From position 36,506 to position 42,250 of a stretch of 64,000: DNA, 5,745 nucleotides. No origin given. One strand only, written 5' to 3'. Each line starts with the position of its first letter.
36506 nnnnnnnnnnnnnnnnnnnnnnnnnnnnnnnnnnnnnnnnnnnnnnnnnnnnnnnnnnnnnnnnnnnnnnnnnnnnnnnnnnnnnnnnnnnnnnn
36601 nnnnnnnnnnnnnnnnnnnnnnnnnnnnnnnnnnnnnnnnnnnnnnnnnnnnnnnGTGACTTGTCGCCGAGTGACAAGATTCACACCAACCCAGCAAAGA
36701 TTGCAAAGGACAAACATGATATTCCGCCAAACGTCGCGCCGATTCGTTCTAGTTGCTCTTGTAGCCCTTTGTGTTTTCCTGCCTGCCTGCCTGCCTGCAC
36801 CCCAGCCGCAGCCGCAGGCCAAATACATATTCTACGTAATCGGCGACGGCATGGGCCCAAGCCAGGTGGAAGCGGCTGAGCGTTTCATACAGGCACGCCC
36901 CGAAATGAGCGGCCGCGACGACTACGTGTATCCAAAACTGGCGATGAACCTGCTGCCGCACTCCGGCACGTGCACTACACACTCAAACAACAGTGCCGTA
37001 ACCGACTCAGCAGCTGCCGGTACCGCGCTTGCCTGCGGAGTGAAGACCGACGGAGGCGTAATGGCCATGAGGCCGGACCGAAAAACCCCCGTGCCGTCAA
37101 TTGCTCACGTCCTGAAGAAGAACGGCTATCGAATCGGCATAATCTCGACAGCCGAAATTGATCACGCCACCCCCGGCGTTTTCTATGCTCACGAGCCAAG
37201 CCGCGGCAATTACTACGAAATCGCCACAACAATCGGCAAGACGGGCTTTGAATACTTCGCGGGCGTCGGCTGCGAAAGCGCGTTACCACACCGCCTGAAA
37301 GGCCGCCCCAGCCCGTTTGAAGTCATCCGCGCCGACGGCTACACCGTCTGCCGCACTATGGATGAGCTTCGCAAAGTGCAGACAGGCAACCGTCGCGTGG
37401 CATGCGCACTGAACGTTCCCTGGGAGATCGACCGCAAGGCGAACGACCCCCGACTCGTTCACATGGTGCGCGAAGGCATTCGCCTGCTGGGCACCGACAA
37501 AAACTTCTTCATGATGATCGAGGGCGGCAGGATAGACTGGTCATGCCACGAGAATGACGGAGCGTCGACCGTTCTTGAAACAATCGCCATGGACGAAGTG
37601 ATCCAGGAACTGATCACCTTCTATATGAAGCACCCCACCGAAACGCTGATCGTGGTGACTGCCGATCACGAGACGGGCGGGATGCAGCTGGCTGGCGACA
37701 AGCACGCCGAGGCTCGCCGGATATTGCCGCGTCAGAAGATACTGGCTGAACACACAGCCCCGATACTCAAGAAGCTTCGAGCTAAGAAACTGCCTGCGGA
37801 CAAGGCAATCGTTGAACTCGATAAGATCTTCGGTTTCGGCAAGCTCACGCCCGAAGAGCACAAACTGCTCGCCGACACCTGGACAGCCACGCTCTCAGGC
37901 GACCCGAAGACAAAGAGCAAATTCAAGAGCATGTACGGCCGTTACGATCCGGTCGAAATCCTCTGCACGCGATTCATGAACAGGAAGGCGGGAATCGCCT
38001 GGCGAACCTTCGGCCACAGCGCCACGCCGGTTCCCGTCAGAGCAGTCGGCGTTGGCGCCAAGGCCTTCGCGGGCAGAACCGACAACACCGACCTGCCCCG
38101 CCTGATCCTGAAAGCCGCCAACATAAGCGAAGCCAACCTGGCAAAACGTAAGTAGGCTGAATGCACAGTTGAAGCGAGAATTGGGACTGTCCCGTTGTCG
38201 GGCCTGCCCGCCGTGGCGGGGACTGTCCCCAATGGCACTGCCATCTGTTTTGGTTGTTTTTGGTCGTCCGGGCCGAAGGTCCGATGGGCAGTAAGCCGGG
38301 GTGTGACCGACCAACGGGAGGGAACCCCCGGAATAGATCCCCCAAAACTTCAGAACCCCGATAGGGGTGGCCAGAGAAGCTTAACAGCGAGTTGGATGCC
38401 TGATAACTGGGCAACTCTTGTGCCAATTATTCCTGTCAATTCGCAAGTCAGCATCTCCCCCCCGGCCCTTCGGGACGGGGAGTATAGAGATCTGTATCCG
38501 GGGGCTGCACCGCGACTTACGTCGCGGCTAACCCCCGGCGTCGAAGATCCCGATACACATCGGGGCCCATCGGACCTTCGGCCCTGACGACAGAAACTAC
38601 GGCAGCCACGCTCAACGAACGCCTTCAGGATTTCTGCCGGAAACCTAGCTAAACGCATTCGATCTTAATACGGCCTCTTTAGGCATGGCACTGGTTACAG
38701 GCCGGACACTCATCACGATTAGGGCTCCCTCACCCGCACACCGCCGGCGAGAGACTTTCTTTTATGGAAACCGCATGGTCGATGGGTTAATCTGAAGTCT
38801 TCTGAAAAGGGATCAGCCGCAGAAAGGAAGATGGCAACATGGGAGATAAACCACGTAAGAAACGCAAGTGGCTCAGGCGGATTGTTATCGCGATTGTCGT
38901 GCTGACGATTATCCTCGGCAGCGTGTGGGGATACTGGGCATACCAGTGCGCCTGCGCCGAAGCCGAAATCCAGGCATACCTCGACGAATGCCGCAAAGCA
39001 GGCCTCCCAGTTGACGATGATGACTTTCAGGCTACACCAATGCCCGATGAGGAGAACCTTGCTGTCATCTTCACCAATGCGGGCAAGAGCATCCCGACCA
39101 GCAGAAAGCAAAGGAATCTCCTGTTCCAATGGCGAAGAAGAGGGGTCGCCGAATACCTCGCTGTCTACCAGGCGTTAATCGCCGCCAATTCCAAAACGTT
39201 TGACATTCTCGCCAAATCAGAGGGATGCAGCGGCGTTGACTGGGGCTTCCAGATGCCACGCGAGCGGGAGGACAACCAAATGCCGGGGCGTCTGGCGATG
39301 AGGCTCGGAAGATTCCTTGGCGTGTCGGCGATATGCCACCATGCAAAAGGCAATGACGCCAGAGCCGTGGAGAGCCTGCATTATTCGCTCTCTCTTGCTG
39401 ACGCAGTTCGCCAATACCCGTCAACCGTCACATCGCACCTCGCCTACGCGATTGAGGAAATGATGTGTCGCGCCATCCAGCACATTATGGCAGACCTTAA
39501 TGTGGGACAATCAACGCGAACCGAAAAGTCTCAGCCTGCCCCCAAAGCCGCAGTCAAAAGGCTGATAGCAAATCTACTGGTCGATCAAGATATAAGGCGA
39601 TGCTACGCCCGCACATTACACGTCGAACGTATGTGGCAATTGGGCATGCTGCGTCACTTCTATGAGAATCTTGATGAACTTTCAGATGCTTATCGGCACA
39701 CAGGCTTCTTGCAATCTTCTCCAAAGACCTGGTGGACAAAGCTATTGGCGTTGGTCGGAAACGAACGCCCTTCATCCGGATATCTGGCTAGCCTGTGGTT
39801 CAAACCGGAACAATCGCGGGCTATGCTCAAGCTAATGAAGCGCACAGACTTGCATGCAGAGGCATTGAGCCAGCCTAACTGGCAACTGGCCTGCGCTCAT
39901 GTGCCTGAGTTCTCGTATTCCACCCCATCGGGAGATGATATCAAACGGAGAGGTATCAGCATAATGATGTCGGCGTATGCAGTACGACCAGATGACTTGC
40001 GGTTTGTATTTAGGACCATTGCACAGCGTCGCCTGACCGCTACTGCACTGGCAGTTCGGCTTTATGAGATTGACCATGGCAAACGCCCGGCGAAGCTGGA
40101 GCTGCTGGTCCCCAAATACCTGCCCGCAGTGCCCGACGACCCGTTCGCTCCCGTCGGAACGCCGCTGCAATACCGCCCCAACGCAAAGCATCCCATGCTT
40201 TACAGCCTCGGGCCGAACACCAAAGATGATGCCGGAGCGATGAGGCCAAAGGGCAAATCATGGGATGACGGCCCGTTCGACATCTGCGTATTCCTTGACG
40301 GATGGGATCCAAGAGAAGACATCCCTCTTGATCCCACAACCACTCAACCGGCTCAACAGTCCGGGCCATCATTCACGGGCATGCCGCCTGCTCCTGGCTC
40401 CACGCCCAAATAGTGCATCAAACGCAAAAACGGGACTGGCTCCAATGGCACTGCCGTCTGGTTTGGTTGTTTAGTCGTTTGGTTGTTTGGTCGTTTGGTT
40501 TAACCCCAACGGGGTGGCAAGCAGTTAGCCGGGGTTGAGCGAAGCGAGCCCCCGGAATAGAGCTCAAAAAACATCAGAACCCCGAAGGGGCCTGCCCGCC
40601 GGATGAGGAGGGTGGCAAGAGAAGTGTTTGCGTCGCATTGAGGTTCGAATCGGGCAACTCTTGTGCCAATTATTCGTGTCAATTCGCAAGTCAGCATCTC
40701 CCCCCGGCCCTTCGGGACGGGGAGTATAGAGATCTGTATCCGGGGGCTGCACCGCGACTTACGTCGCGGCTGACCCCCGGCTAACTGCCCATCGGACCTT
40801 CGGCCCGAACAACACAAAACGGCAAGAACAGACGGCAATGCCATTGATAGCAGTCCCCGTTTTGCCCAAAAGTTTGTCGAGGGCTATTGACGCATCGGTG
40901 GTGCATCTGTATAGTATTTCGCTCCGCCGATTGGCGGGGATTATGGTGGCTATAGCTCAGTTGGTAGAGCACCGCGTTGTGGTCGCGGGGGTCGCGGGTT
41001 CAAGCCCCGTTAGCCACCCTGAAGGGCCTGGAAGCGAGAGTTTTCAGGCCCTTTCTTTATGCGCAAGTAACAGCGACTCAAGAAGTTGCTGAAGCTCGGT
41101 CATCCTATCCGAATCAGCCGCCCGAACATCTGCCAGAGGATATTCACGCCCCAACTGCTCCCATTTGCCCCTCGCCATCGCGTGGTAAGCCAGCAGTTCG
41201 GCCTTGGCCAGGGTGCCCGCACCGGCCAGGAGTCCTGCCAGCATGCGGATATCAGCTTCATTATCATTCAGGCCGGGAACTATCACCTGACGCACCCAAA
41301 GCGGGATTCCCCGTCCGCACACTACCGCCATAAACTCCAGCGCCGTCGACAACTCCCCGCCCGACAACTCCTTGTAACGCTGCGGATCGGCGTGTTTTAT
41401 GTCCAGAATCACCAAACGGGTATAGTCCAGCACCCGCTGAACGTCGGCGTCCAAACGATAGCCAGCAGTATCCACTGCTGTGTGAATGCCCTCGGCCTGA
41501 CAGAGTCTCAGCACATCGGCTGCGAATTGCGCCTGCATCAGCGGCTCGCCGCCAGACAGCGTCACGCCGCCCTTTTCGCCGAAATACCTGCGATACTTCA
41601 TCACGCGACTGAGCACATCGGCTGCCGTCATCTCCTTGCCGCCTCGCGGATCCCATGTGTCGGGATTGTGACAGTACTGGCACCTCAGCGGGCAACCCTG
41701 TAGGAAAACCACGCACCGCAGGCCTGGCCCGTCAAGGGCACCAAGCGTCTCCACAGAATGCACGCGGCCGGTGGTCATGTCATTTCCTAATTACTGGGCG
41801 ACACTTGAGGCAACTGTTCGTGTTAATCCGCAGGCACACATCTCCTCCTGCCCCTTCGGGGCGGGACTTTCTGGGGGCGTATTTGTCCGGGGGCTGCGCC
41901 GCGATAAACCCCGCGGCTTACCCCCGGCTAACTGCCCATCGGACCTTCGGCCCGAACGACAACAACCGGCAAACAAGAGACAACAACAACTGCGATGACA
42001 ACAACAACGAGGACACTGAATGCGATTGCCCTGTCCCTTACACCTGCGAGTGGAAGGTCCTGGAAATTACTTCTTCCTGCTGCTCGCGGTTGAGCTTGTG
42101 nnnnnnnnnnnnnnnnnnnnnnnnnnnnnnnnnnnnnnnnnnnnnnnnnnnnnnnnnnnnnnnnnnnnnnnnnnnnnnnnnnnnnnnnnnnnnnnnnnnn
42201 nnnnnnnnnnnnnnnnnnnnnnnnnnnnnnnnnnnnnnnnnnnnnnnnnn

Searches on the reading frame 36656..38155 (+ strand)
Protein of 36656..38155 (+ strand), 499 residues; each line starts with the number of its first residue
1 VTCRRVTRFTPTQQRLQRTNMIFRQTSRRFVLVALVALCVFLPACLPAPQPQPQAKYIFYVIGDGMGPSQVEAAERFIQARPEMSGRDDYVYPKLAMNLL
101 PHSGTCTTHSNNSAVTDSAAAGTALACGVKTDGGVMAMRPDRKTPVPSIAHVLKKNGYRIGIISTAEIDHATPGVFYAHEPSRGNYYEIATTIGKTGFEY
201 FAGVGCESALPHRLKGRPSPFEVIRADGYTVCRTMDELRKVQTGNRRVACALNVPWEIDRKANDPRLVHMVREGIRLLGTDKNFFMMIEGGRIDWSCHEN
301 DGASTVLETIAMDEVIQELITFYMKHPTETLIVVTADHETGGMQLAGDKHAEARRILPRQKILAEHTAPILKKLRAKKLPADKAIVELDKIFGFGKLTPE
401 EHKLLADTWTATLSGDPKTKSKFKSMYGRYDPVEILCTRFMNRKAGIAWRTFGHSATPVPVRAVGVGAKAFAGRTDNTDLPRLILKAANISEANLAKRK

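Call 10: search_protein_families(library=pfam, proteins=[window:36656-38155:+], max_evalue=0.1)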
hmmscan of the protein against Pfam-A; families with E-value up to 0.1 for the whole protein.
window:36656-38155:+ (499 aa): 3 families
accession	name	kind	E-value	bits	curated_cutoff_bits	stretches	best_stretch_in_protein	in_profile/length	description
PF00245.25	Alk_phosphatase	-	1.2e-61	209.4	24.4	2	56-190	2-131/423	Alkaline phosphatase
PF00884.28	Sulfatase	-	0.0077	16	25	0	129-215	73-134/301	Sulfatase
PF01676.23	Metalloenzyme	-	0.016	15.2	24.3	0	270-340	134-202/252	Metalloenzyme superfamily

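Call 34: find_related_loci(query=window:36716-38155:+, collection=genome_contigs, flank=10000)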
Query window:36716-38155:+ (479 aa) in genome_contigs; peptide patterns used: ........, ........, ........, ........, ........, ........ (x = any residue, [..] = any of these).
88 stretches matched a pattern; 18 encode a relative of the query (tblastn E <= 1e-3); 18 distinct loci.
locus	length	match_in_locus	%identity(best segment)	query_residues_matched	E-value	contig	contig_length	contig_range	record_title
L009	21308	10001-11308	37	18-466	1e-92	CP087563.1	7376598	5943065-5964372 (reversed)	Planctomycetes bacterium syqfu chromosome, complete genome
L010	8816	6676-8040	36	1-466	1e-83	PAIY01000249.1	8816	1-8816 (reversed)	MAG: Phycisphaeraceae bacterium isolate NAT22 MHASMcontig_991062, whole genome shotgun sequence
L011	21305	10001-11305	38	18-466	1e-91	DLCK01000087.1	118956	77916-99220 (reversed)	MAG TPA_asm: Phycisphaerales bacterium UBA7800 UBA7800_contig_5271, whole genome shotgun sequence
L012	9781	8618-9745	38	1-389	4e-78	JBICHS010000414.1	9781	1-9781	MAG: Phycisphaeraceae bacterium JB051 k141_280093, whole genome shotgun sequence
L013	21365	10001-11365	37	2-466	1e-92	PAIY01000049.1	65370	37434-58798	MAG: Phycisphaeraceae bacterium isolate NAT22 MHASMcontig_873652, whole genome shotgun sequence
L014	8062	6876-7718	35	30-327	1e-42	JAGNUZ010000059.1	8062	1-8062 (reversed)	MAG: Paludibacteraceae bacterium isolate Go_Prim_bin_112 Go_Prim_10300_length_8062_cov_6.275866, whole genome shotgun se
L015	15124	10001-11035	33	23-466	7e-36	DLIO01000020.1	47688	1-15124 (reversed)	MAG TPA_asm: Lentisphaeria bacterium UBA7640 UBA7640_contig_2431, whole genome shotgun sequence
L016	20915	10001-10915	33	23-325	2e-35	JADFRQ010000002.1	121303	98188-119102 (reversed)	MAG: Chloroflexota bacterium isolate B88T1L10 B88T1L10_NODE35, whole genome shotgun sequence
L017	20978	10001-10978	32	2-326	4e-35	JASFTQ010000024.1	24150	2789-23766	MAG: Desulfobacterales bacterium isolate D1103U20metaG_sub_Bin_132 D1103U20metaG_FD_scaffold_384_c1, whole genome shotgu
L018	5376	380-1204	35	38-329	4e-35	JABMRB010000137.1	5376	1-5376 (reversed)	MAG: Candidatus Nealsonbacteria bacterium isolate bin.20 k141_690075, whole genome shotgun sequence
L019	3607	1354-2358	32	28-470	4e-28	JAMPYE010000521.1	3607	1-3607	MAG: Thermoanaerobaculia bacterium isolate R2F_R2FSRR_metabat.65 R2F_C17304, whole genome shotgun sequence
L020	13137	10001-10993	31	33-470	7e-27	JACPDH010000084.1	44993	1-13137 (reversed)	MAG: Acidobacteria bacterium isolate NC_groundwater_304_Ag_B-0.1um_64_21 GD18-4_B1_scaffold_799643, whole genome shotgun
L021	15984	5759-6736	31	24-465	3e-25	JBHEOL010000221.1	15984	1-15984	MAG: Thermoanaerobaculia bacterium isolate S6_bin.32.orig S6_k141_316913, whole genome shotgun sequence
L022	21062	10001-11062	29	1-465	2e-23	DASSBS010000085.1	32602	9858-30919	MAG TPA_asm: Woeseiaceae bacterium isolate SMAG_U901 k141_785427, whole genome shotgun sequence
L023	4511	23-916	31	75-470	1e-21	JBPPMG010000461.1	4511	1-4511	MAG: Thermoanaerobaculia bacterium isolate BIOS2019_out_097 k131_1938031, whole genome shotgun sequence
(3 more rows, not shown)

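Call 37: find_homologous_proteins(query=window:36716-38155:+, max_evalue=1e-60)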
Query window:36716-38155:+ (479 aa): 4717 proteins with E <= 1e-60 among 8000 candidates; the best 120 are listed.
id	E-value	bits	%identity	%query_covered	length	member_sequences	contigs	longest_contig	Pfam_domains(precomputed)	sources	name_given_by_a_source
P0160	0.0e+0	1104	100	100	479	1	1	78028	PF00245.26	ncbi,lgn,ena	-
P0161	6.5e-110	386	43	98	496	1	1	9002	PF00245.26,PF01676.24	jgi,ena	-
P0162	1.3e-103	365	42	91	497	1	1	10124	PF00245.26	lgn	-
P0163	2.2e-103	365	41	97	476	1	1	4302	PF00245.26,PF01676.24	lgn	-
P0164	1.7e-101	358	40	97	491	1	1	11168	PF00245.26,PF01676.24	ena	-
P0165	1.3e-100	356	40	94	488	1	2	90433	PF00245.26,PF01676.24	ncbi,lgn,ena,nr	ncbi:MAG: alkaline phosphatase [Phycisphaerae bacterium]|nr:alkaline phosphatase [Phycisphaerae bact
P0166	1.7e-100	355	40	96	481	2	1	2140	PF00245.26,PF01676.24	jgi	-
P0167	2.6e-100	354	40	94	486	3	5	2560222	PF00245.26,PF01676.24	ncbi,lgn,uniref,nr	ncbi:Alkaline phosphatase [Spirochaeta thermophila DSM 6578]|uniref:Alkaline phosphatase n=1 Tax=Win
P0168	5.0e-100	354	42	89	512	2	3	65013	PF00245.26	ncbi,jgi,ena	-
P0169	5.9e-100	353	39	97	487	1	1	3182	PF00245.26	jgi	-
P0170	6.4e-99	350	40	91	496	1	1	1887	PF00245.26,PF01676.24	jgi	jgi:alkaline phosphatase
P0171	9.6e-99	349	41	96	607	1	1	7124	PF00245.26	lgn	-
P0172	1.1e-96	343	39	96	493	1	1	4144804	PF00245.26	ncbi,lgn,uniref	ncbi:Alkaline phosphatase 4 [Sporomusa carbonis]|uniref:alkaline phosphatase n=1 Tax=Sporomusa carbo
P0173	1.1e-96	343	40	98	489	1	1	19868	PF00245.26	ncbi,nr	ncbi:MAG: alkaline phosphatase [Synergistales bacterium]|nr:alkaline phosphatase [Synergistales bact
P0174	6.2e-96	340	40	98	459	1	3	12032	PF00245.26,PF01676.24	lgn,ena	-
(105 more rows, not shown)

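Call 67: find_encoding_contigs(protein=P0160, flank=10000, max_places=3)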
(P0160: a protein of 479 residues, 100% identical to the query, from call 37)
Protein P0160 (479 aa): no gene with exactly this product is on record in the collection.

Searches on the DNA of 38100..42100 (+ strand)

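Call 32: search_rna_families(source=window, start=38100, end=42100, threshold=evalue, max_evalue=1)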
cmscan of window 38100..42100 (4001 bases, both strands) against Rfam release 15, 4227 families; matches with E-value up to 1: 2.
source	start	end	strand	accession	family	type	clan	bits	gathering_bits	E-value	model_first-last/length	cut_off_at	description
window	40946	41018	+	RF00005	tRNA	Gene; tRNA;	CL00001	65.3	29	3.9e-13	1-71/71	no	tRNA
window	40946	41019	-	RF04354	Plastid-ycf2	Cis-reg;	-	23.7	65.7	0.12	1-75/75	no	Plastid-ycf2 5UTR RNA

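Call 64: search_dna_similar(query=window:38160-40870:+, collection=plasmids, mode=distant, max_rows=10)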
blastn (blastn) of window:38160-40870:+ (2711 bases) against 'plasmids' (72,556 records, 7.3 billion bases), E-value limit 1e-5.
No match.

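Call 65: search_dna_similar(query=window:38160-40870:+, collection=phages, mode=distant, max_rows=10)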
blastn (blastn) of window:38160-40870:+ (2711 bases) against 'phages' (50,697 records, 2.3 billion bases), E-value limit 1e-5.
No match.
